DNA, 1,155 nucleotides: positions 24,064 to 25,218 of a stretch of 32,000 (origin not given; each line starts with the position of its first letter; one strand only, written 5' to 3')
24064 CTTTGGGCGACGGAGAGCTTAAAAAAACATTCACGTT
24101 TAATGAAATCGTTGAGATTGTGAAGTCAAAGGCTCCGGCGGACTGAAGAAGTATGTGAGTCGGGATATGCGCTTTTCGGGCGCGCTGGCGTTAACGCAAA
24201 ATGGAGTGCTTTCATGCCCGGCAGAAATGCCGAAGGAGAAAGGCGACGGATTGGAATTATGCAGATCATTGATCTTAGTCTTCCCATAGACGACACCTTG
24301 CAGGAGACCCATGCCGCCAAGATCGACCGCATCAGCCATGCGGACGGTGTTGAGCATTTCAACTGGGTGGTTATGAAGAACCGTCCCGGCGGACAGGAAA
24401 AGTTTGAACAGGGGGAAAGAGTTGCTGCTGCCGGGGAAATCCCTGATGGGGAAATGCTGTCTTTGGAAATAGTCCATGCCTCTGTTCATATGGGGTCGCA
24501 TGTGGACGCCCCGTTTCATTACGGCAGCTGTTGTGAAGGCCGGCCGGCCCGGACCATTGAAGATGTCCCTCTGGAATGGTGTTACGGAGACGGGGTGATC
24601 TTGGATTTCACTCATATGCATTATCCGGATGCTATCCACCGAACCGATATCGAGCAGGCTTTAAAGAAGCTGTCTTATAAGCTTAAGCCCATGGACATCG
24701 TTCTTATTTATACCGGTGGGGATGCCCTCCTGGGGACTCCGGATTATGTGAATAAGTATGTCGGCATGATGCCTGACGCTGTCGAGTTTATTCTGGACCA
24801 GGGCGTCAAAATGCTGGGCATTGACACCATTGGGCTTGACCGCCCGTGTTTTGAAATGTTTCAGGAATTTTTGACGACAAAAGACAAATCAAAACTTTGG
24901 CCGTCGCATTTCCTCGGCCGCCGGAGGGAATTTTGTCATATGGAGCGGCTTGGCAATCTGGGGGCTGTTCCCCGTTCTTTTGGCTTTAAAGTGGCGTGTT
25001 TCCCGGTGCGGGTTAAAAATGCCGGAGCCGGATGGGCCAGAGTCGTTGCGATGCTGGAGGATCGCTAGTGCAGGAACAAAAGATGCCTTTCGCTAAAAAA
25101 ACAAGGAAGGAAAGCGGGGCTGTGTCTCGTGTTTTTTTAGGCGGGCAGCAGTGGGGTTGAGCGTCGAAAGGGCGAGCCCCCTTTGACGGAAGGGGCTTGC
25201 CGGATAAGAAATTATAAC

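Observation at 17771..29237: Type II polyketide-synthase-like biosynthetic gene cluster with a B12-radical-SAM enzyme, in a PVC-like (non-actinobacterial) genome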

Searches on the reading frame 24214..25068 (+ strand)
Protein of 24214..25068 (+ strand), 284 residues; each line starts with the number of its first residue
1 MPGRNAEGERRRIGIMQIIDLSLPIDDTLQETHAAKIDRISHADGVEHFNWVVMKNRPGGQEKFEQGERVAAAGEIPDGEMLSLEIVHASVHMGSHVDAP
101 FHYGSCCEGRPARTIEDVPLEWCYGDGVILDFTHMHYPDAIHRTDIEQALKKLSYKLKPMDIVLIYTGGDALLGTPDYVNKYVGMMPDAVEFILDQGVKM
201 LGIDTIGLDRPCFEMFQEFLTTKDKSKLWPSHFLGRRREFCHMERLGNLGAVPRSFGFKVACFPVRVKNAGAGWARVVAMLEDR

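Call 4: search_protein_families(library=pfam, proteins=[window:24214-25068:+], max_evalue=0.01)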
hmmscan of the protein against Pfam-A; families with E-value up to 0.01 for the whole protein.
window:24214-25068:+ (284 aa): 1 family
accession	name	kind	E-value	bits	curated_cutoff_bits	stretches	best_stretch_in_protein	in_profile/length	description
PF04199.19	Cyclase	-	4.4e-29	102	23.1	1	19-210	1-142/142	Putative cyclase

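Call 6: search_protein_families(library=ncbifam, proteins=[window:24214-25068:+], max_evalue=0.001)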
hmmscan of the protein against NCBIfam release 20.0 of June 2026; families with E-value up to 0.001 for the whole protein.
window:24214-25068:+ (284 aa): 1 family
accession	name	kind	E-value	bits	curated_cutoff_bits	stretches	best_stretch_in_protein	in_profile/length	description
TIGR03035.1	trp_arylform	equivalog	2.5e-10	40.6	223.05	1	87-209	41-148/206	arylformamidase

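Call 21: search_solved_structures(query=window:24214-25068:+, max_evalue=0.01)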
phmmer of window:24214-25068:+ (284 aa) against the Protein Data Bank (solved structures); distinct sequences matched with E-value up to 0.01: 7.
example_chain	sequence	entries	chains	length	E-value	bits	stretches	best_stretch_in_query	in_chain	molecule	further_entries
8hmo_A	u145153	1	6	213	1.9e-06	31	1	89-211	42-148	Metal-dependent hydrolase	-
1r61_A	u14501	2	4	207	2.2e-05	27.5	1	87-210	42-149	metal-dependent hydrolase | Hydrolase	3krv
5nnb_A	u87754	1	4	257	2.7e-05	27.2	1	87-281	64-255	isatin hydrolase A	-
5nna_A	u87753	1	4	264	3e-05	27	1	87-281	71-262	isatin hydrolase A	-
4cog_A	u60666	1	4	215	3.2e-05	26.9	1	82-210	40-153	KYNURENINE FORMAMIDASE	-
4cz1_A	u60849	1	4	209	0.0046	19.9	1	88-209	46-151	KYNURENINE FORMAMIDASE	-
4co9_A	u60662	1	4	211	0.0047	19.8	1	88-209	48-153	KYNURENINE FORMAMIDASE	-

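Call 65: search_dna_similar(query=window:24214-25068:+, collection=plasmids, mode=protein, max_rows=25, max_evalue=0.00001)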
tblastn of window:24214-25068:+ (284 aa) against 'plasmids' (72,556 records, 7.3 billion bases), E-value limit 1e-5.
Records with a match: 169; places in all: 189; records where one place covers at least 80% of the query: 100.
Best place of each record, by identity: <60% 169.
By first word of the organism name: Ralstonia 14; Apilactobacillus 13; Streptomyces 11; Rhizobium 11; Shinella 5; Burkholderia 5; Paracoccus 5; Novosphingobium 5; Bacillus 4; Paraburkholderia 4; and 66 more.
By predicted mobility (MOB-suite, as given by PLSDB): non-mobilizable 126; mobilizable 26; conjugative 17.
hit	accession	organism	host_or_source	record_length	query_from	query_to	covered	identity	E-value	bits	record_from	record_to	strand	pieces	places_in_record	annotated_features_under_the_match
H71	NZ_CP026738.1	Priestia megaterium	Sporobolus anglicus,cell ...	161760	16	282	94%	41.2%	4e-63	221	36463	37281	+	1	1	cyclase family protein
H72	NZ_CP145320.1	Rhodococcus ruber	-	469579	1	283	100%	36.9%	1e-49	182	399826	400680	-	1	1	cyclase family protein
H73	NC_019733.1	Crinalium epipsammum PCC 9333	-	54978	10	281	96%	38.2%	2e-63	222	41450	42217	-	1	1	cyclase family protein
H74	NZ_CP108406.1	Kitasatospora sp. NBC_01302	-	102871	16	283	94%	38.4%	2e-55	199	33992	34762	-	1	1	cyclase family protein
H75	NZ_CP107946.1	Streptomyces sp. NBC_00390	-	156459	10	282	96%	37.7%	3e-53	193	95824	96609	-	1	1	cyclase family protein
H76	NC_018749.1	Emticicia oligotrophica DSM 17448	warm spring water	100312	16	281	94%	38.3%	1e-51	188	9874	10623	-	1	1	cyclase family protein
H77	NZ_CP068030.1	Staphylococcus saccharolyticus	Homo sapiens,whole ...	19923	10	281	96%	37.3%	3e-56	201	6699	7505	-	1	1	cyclase family protein | carboxymuconolactone decarboxylase family protein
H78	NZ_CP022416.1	Pseudosulfitobacter pseudonitzschiae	Skeletonema marinoi strain RO5AC,Cell ...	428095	2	283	99%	35.9%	3e-46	172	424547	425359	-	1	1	cyclase family protein | TRAP transporter large permease subunit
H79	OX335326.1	Apilactobacillus kunkeei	Apis mellifera,European honeybee,honey ...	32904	9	282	96%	36.9%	2e-49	182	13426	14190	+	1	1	kynB: Kynurenine formamidase | hypothetical protein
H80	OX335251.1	Apilactobacillus kunkeei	Apis mellifera,European honeybee,honey ...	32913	9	282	96%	36.9%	2e-49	182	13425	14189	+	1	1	kynB: Kynurenine formamidase | hypothetical protein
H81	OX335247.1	Apilactobacillus kunkeei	Apis mellifera,European honeybee,honey ...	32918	9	282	96%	36.9%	2e-49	182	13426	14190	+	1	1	kynB: Kynurenine formamidase | hypothetical protein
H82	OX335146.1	Apilactobacillus kunkeei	Apis mellifera,European honeybee,honey ...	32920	9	282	96%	36.9%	2e-49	182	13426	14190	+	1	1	kynB: Kynurenine formamidase | hypothetical protein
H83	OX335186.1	Apilactobacillus kunkeei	Apis mellifera,European honeybee,honey ...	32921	9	282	96%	36.9%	2e-49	182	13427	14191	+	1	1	kynB: Kynurenine formamidase | hypothetical protein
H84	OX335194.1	Apilactobacillus kunkeei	Apis mellifera,European honeybee,honey ...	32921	9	282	96%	36.9%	2e-49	182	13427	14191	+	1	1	kynB: Kynurenine formamidase | hypothetical protein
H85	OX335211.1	Apilactobacillus kunkeei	Apis mellifera,European honeybee,honey ...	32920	9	282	96%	36.9%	2e-49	182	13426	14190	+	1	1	kynB: Kynurenine formamidase | hypothetical protein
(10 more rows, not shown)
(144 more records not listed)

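Call 66: get_annotated_region(hit=H79, flank=9000)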
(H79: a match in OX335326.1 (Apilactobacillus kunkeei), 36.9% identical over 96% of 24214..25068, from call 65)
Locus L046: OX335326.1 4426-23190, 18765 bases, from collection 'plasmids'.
description: Apilactobacillus kunkeei strain H4B5-04J genome assembly, plasmid: 2
organism: Apilactobacillus kunkeei (NCBI taxid 148814)
taxonomy: Bacteria; Bacillota; Bacilli; Lactobacillales; Lactobacillaceae; Apilactobacillus; Apilactobacillus kunkeei
host: -; source: Apis mellifera,European honeybee,honey crop; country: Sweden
typing (MOB-suite, as given by PLSDB): non-mobilizable
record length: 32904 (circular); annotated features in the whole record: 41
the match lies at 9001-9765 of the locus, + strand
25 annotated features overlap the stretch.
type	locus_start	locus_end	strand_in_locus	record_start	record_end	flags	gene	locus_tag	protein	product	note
CDS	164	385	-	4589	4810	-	-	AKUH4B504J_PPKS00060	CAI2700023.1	hypothetical protein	-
CDS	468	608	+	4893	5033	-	-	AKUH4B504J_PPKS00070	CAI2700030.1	hypothetical protein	-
CDS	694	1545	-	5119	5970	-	-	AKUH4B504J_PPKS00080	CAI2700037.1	IS3 family transposase ISLmo1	-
CDS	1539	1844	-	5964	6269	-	-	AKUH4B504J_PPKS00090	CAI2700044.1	hypothetical protein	-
CDS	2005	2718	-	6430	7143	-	-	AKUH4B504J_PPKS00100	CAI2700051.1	hypothetical protein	-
CDS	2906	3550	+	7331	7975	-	-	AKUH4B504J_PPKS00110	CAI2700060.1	hypothetical protein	-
CDS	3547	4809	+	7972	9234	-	-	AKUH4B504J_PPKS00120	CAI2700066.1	Actinorhodin polyketide putative beta-ketoacyl synthase 1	-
CDS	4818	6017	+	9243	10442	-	fabF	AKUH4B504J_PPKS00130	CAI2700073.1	3-oxoacyl-[acyl-carrier-protein] synthase 2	-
CDS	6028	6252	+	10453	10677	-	-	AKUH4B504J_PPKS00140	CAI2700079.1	hypothetical protein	-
CDS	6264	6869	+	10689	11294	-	cmoA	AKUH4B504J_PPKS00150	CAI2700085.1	Carboxy-S-adenosyl-L-methionine synthase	-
CDS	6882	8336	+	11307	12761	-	hbaA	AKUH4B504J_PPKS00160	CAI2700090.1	4-hydroxybenzoate--CoA/benzoate--CoA ligase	-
CDS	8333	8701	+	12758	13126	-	-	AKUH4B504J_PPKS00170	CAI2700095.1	hypothetical protein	-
CDS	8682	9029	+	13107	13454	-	-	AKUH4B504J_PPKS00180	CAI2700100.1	hypothetical protein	-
CDS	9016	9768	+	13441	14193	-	kynB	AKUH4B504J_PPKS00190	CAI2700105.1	Kynurenine formamidase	-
CDS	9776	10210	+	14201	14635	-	-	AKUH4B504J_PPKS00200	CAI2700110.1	Putative polyketide cyclase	-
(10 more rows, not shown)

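Call 67: get_annotated_region(hit=H77, flank=8000)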
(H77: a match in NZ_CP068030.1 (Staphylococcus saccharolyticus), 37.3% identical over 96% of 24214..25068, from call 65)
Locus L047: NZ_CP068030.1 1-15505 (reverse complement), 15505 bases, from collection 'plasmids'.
description: Staphylococcus saccharolyticus strain 13T0028 plasmid p13T0028, complete sequence
organism: Staphylococcus saccharolyticus (NCBI taxid 33028)
taxonomy: Bacteria; Bacillota; Bacilli; Bacillales; Staphylococcaceae; Staphylococcus; Staphylococcus saccharolyticus
host: -; source: Homo sapiens,whole organism,implant-asscoiated infection; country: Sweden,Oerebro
typing (MOB-suite, as given by PLSDB): non-mobilizable; replicon rep_cluster_1110
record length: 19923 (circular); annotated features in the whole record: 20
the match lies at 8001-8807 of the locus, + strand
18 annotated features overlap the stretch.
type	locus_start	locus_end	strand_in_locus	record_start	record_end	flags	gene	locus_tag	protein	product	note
CDS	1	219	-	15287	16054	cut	-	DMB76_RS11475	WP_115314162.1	TrmH family RNA methyltransferase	GO:0006396 - RNA processing [Evidence IEA]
CDS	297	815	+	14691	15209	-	-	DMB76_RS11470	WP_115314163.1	hypothetical protein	-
CDS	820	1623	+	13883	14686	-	-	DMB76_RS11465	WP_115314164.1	class I SAM-dependent methyltransferase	-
CDS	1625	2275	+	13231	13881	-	-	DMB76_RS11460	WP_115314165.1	ferritin-like domain-containing protein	-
CDS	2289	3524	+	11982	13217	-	-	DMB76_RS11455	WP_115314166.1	beta-ketoacyl-[acyl-carrier-protein] synthase family protein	GO:0006633 - fatty acid biosynthetic process [Evidence IEA]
CDS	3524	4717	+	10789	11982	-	-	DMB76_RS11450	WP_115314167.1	beta-ketoacyl synthase N-terminal-like domain-containing protein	-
CDS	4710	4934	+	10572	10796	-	-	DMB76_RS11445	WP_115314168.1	phosphopantetheine-binding protein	-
CDS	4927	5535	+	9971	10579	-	-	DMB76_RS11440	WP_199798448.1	class I SAM-dependent methyltransferase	-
CDS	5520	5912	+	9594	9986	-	-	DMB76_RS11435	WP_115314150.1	4'-phosphopantetheinyl transferase superfamily protein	-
CDS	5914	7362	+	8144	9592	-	-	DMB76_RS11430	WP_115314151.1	AMP-binding protein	-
CDS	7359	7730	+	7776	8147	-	-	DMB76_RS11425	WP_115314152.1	cupin domain-containing protein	-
CDS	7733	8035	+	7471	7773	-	-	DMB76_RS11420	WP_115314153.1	carboxymuconolactone decarboxylase family protein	-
CDS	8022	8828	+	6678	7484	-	-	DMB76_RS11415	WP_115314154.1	cyclase family protein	GO:0019441 - tryptophan catabolic process to kynurenine [Evidence IEA]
CDS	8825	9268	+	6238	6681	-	-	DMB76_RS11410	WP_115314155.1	SRPBCC family protein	-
CDS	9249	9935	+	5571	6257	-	-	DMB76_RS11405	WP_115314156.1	alpha/beta fold hydrolase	-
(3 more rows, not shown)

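Call 72: get_annotated_region(hit=H71, flank=7000)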
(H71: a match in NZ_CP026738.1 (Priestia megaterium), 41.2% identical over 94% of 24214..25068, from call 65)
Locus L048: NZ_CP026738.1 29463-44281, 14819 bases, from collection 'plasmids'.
description: Priestia megaterium strain YC4-R4 plasmid unnamed2
organism: Priestia megaterium (NCBI taxid 1404)
taxonomy: Bacteria; Bacillota; Bacilli; Bacillales; Bacillaceae; Priestia; Priestia megaterium
host: -; source: Sporobolus anglicus,cell culture,Rhizosphere; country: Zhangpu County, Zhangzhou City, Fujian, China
typing (MOB-suite, as given by PLSDB): mobilizable; replicon rep_cluster_385; relaxase MOBP
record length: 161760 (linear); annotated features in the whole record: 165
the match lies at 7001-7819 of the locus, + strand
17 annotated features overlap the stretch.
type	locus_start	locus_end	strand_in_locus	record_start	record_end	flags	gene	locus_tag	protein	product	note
CDS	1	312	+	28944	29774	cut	-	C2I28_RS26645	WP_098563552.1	class I SAM-dependent methyltransferase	-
CDS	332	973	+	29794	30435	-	-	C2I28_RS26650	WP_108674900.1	ferritin-like domain-containing protein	-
CDS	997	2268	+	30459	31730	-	-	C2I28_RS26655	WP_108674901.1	beta-ketoacyl-[acyl-carrier-protein] synthase family protein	GO:0006633 - fatty acid biosynthetic process [Evidence IEA]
CDS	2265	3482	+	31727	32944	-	-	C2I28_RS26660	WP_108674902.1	beta-ketoacyl synthase N-terminal-like domain-containing protein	-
CDS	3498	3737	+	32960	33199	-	-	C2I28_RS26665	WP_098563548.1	hypothetical protein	-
CDS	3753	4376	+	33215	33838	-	-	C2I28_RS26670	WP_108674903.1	class I SAM-dependent methyltransferase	-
CDS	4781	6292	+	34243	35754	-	-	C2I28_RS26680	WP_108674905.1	AMP-binding protein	-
CDS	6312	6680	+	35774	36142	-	-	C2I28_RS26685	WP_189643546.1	cupin domain-containing protein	-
CDS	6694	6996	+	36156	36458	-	-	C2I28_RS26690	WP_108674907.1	carboxymuconolactone decarboxylase family protein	-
CDS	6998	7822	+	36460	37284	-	-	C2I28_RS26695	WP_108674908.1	cyclase family protein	-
CDS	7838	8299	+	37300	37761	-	-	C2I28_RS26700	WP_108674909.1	SRPBCC family protein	-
CDS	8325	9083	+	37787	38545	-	-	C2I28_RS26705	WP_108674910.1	alpha/beta hydrolase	-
CDS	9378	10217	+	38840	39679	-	-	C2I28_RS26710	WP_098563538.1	class I SAM-dependent methyltransferase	-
CDS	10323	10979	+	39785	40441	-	-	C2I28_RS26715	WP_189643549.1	class I SAM-dependent methyltransferase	-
CDS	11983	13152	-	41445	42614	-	-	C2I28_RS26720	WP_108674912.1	FtsW/RodA/SpoVE family cell cycle protein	GO:0008360 - regulation of cell shape [Evidence IEA]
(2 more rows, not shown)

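Call 73: get_annotated_region(hit=H73, flank=7000)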
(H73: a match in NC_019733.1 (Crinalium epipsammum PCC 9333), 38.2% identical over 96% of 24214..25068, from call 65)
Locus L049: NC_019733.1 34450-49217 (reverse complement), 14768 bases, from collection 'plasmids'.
description: Crinalium epipsammum PCC 9333 plasmid pCRI9333.01, complete sequence
organism: Crinalium epipsammum PCC 9333 (NCBI taxid 1173022)
taxonomy: Bacteria; Cyanobacteriota; Cyanophyceae; Gomontiellales; Gomontiellaceae; Crinalium; Crinalium epipsammum; Crinalium epipsammum PCC 9333
host: -; source: -; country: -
typing (MOB-suite, as given by PLSDB): mobilizable; relaxase MOBP
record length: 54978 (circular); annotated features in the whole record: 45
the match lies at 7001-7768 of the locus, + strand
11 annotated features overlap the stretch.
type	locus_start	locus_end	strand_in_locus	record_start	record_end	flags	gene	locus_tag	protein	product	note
CDS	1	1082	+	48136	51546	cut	-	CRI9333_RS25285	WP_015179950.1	zinc-ribbon domain-containing protein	-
CDS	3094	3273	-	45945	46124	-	-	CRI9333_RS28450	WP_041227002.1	transposase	-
CDS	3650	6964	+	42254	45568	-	-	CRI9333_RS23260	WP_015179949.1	type I polyketide synthase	-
CDS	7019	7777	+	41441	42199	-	-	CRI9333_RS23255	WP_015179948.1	cyclase family protein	-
CDS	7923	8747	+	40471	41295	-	-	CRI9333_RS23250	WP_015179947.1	SDR family NAD(P)-dependent oxidoreductase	-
CDS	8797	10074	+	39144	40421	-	-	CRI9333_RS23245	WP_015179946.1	FAD-dependent oxidoreductase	-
CDS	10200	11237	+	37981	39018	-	-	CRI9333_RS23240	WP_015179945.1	methyltransferase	-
CDS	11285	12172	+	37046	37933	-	-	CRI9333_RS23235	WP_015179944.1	NAD(P)-dependent oxidoreductase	-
CDS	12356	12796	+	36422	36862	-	-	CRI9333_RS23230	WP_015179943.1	AtaL-like protein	-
CDS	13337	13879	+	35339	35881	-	-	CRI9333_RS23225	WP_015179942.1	EF-hand domain-containing protein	-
CDS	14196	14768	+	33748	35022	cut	-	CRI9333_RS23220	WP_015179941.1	FAD-dependent oxidoreductase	-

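Call 109: get_annotated_region(hit=H75, flank=8000)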
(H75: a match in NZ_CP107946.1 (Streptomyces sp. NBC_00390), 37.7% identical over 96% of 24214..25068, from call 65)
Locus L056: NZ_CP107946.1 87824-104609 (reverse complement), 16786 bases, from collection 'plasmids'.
description: Streptomyces sp. NBC_00390 plasmid unnamed1, complete sequence
organism: Streptomyces sp. NBC_00390 (NCBI taxid 2975736)
taxonomy: Bacteria; Actinomycetota; Actinomycetes; Kitasatosporales; Streptomycetaceae; Streptomyces; Streptomyces sp. NBC 00390
host: -; source: -; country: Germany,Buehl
typing (MOB-suite, as given by PLSDB): non-mobilizable; replicon rep_cluster_1982
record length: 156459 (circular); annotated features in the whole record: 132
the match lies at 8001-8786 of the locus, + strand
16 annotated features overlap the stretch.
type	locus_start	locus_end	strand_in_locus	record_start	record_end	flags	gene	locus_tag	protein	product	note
CDS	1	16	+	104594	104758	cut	-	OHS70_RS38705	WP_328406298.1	hypothetical protein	-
CDS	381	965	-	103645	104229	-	rfbC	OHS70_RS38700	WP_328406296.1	dTDP-4-dehydrorhamnose 3,5-epimerase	-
CDS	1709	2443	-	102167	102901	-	-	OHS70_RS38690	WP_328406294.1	AfsR/SARP family transcriptional regulator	-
CDS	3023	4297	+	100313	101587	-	-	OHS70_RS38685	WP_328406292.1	beta-ketoacyl-[acyl-carrier-protein] synthase family protein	GO:0006633 - fatty acid biosynthetic process [Evidence IEA]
CDS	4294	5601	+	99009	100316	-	-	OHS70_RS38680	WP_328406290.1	ketosynthase chain-length factor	-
CDS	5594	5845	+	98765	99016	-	-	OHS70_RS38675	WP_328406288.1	acyl carrier protein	-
CDS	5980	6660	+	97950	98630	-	-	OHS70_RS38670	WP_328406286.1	SDR family oxidoreductase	-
CDS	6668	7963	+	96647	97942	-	-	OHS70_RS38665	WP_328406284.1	FAD-dependent monooxygenase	-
CDS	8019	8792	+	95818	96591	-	-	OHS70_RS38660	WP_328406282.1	cyclase family protein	-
CDS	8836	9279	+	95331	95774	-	-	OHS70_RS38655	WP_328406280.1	nuclear transport factor 2 family protein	-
CDS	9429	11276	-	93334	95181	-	-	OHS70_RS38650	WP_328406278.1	AMP-binding protein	-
CDS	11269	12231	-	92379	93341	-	-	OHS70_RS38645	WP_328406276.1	aromatase/cyclase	-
CDS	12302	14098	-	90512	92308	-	-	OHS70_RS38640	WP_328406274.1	FAD-dependent oxidoreductase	-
CDS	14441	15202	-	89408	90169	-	-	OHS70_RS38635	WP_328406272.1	SDR family NAD(P)-dependent oxidoreductase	-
CDS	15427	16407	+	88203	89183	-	-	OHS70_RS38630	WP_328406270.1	class I SAM-dependent methyltransferase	-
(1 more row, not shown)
